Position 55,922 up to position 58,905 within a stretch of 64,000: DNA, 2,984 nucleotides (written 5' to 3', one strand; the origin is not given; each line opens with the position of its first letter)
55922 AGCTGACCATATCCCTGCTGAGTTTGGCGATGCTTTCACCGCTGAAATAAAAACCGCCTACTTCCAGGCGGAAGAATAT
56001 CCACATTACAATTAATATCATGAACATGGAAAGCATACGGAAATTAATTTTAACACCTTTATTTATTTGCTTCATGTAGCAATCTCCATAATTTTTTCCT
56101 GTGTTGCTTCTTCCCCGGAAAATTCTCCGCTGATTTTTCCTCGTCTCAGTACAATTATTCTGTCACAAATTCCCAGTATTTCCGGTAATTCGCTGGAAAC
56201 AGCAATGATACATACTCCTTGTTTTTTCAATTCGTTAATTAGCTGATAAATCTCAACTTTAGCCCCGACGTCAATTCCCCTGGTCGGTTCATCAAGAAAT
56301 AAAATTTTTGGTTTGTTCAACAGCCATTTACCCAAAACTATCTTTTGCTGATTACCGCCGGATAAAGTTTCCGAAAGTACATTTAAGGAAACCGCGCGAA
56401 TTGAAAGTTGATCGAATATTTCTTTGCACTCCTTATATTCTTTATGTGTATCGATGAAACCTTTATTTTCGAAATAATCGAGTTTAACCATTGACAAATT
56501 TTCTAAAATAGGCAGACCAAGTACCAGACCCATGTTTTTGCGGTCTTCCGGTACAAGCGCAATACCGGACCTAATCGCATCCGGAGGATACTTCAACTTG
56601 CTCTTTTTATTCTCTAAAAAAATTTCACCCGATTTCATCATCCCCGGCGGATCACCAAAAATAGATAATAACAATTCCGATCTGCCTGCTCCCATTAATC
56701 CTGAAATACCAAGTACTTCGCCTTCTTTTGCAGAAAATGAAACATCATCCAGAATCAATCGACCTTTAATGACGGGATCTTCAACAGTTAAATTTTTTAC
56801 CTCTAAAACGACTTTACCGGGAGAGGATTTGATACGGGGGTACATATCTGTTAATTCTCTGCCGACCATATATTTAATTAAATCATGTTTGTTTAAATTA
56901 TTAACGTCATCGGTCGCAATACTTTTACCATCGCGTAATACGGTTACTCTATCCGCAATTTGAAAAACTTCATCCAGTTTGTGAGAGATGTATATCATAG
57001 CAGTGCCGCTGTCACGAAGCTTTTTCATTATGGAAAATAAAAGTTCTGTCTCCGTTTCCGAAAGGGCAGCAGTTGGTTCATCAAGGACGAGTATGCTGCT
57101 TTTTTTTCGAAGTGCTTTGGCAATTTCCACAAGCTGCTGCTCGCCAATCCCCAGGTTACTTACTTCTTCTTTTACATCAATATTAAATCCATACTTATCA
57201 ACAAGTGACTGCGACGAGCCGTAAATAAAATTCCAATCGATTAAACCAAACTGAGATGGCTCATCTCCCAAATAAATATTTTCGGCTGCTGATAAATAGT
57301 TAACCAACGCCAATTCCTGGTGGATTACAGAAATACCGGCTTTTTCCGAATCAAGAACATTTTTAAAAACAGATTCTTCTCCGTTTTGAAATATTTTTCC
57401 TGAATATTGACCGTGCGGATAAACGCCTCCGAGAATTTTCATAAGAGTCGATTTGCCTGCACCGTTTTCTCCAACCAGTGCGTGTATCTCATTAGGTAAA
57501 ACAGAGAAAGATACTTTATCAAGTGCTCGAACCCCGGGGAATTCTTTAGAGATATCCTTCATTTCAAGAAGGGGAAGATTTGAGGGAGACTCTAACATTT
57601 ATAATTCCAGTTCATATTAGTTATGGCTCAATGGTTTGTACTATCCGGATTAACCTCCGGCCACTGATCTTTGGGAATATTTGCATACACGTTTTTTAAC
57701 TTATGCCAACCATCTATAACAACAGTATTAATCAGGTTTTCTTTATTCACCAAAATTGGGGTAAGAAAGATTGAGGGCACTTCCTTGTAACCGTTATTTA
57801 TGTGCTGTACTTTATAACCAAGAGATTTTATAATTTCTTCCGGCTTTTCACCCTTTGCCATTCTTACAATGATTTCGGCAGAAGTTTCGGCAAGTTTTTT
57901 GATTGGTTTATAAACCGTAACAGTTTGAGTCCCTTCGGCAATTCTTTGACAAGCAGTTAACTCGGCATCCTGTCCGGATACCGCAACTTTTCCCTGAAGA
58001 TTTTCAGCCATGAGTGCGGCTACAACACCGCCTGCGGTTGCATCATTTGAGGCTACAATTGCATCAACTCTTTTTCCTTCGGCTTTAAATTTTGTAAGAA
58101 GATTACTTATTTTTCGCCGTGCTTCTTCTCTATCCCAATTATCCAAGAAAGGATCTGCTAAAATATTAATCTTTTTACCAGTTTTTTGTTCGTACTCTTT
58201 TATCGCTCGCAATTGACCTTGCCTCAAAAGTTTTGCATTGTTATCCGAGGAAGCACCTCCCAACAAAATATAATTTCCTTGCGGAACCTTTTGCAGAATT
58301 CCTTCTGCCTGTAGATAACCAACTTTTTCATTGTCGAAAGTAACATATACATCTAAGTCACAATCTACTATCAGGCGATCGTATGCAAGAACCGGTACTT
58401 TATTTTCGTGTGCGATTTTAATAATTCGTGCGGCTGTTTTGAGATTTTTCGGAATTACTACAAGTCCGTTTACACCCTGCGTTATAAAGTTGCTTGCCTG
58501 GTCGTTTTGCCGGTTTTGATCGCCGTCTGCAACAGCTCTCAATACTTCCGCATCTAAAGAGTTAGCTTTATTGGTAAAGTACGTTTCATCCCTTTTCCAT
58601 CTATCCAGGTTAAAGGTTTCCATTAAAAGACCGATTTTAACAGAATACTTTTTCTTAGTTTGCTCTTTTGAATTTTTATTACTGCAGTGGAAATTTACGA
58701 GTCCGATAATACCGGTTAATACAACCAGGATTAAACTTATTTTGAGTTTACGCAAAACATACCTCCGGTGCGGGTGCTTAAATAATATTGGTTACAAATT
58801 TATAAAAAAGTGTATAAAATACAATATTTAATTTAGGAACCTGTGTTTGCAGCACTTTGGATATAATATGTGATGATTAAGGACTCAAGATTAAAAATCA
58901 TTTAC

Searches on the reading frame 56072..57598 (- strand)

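Call 30: search_protein_families(library=pfam, proteins=[window:56072-57598:-], max_evalue=0.0001)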
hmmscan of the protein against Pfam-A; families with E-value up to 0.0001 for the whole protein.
window:56072-57598:- (508 aa): 4 families
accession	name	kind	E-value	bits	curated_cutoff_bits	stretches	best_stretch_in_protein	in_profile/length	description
PF00005.33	ABC_tran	-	5.5e-46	157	25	2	26-177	1-137/137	ABC transporter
PF13304.12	AAA_21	-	3.2e-11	44.3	27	0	38-59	1-22/304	AAA domain, putative AbiEii toxin, Type IV TA system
PF09818.15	ABC_ATPase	-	1.5e-05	24.6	23.2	0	33-67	76-111/283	P-loop domain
PF02463.25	SMC_N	-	9.1e-05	22.4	40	0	35-218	23-208/220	RecF/RecN/SMC N terminal domain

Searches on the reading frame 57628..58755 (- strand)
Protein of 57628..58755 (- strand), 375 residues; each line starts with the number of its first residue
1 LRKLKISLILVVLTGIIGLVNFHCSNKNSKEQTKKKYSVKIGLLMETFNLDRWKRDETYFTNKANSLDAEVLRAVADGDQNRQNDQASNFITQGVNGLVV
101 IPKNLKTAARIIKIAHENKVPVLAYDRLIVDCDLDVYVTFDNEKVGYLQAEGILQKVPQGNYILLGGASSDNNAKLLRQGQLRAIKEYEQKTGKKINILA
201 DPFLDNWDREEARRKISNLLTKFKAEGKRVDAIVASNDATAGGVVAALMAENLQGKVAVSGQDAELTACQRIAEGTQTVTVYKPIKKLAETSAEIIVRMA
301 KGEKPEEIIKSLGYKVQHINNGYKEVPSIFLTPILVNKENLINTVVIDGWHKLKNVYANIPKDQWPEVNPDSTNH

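Call 30: search_protein_families(library=pfam, proteins=[window:57628-58755:-], max_evalue=0.0001)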
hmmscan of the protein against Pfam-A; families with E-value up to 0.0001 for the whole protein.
window:57628-58755:- (375 aa): 3 families
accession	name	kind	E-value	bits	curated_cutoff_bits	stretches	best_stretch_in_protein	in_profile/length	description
PF13407.12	Peripla_BP_4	-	2.4e-51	175.2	35.1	1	41-304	1-258/258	Periplasmic binding protein domain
PF00532.27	Peripla_BP_1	-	3e-10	40.5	22.2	1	57-260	19-214/281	Periplasmic binding proteins and sugar binding domain of LacI family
PF13377.12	Peripla_BP_3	-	2e-05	25.2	26.5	1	188-306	33-151/167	Periplasmic binding protein-like domain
